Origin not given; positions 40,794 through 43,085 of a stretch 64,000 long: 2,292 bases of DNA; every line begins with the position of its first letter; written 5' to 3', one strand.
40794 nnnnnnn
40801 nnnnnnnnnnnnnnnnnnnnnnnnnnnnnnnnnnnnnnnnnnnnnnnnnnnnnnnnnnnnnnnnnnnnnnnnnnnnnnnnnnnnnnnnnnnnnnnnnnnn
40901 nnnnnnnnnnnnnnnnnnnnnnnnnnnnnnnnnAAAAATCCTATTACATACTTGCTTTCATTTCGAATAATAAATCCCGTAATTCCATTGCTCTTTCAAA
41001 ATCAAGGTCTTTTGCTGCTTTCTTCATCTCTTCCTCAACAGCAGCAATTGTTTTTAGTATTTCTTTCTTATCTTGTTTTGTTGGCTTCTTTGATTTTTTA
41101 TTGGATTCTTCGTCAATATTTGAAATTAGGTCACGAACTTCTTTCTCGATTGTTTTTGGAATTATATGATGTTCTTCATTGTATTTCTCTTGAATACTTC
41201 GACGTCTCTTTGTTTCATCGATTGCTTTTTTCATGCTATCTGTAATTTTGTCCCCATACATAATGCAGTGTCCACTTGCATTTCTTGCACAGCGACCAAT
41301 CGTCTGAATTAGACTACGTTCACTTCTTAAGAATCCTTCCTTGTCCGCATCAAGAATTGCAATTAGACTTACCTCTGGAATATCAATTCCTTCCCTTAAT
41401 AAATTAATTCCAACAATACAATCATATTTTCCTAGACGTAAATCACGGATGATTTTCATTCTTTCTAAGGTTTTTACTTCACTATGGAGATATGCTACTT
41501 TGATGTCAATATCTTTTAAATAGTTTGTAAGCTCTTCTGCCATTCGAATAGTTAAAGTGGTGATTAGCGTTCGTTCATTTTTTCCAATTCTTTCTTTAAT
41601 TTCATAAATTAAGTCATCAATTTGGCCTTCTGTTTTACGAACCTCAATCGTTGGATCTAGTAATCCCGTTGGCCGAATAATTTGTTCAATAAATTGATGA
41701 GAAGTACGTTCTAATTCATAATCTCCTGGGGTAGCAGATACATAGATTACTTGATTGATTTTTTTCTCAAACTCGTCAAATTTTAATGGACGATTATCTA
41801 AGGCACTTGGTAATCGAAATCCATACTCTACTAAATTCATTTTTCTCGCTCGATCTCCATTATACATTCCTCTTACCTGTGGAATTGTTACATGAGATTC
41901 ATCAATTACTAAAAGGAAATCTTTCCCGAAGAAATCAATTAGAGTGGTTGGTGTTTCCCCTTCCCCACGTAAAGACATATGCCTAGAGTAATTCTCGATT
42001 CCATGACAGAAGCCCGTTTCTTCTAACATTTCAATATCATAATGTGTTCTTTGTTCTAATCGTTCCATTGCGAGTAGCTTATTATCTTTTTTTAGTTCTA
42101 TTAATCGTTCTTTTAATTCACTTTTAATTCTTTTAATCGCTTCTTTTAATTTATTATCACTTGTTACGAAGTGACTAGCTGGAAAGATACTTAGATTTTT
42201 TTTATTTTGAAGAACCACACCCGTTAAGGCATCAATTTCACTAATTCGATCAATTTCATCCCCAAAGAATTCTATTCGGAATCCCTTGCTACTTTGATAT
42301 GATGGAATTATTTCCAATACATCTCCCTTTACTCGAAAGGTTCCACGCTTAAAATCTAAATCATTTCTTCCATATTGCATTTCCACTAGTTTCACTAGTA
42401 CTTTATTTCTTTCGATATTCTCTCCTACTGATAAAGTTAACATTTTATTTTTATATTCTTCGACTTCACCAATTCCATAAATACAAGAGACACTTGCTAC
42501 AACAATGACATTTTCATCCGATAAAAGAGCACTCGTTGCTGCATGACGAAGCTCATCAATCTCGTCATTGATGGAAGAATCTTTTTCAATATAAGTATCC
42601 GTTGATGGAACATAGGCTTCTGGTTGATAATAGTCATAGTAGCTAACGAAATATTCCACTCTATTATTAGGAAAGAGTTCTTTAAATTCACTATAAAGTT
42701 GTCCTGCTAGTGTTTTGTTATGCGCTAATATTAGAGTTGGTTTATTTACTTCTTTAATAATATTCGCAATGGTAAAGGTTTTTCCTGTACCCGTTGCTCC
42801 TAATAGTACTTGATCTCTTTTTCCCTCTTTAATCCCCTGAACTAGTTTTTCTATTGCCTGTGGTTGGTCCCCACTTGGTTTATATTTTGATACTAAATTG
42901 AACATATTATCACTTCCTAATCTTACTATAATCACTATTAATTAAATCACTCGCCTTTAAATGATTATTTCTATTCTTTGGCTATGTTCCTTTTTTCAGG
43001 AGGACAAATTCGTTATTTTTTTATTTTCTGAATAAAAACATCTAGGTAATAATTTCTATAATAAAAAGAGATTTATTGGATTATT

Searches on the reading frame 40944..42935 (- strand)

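Call 71: search_protein_families(library=pfam, proteins=[window:40944-42935:-], max_evalue=0.00001)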
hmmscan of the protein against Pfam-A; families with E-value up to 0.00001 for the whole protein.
window:40944-42935:- (663 aa): 6 families
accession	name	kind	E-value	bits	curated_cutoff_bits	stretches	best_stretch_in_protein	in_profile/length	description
PF17757.6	UvrB_inter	-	2.5e-33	114.5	22.9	1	166-256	1-91/91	UvrB interaction domain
PF12344.14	UvrB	-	3.9e-23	81.5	27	1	559-601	1-43/43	Ultra-violet resistance protein B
PF00271.37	Helicase_C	-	2.7e-20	73.1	23.5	1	440-552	4-109/110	Helicase conserved C-terminal domain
PF04851.21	ResIII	-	6.5e-15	55.9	22.5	1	18-115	2-103/164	Type III restriction enzyme, res subunit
PF00270.35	DEAD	-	7.8e-08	32.7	26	0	23-94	3-77/167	DEAD/DEAH box helicase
PF02151.25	UVR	-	1.3e-07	31.6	21.5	1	630-660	4-34/36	UvrB/uvrC motif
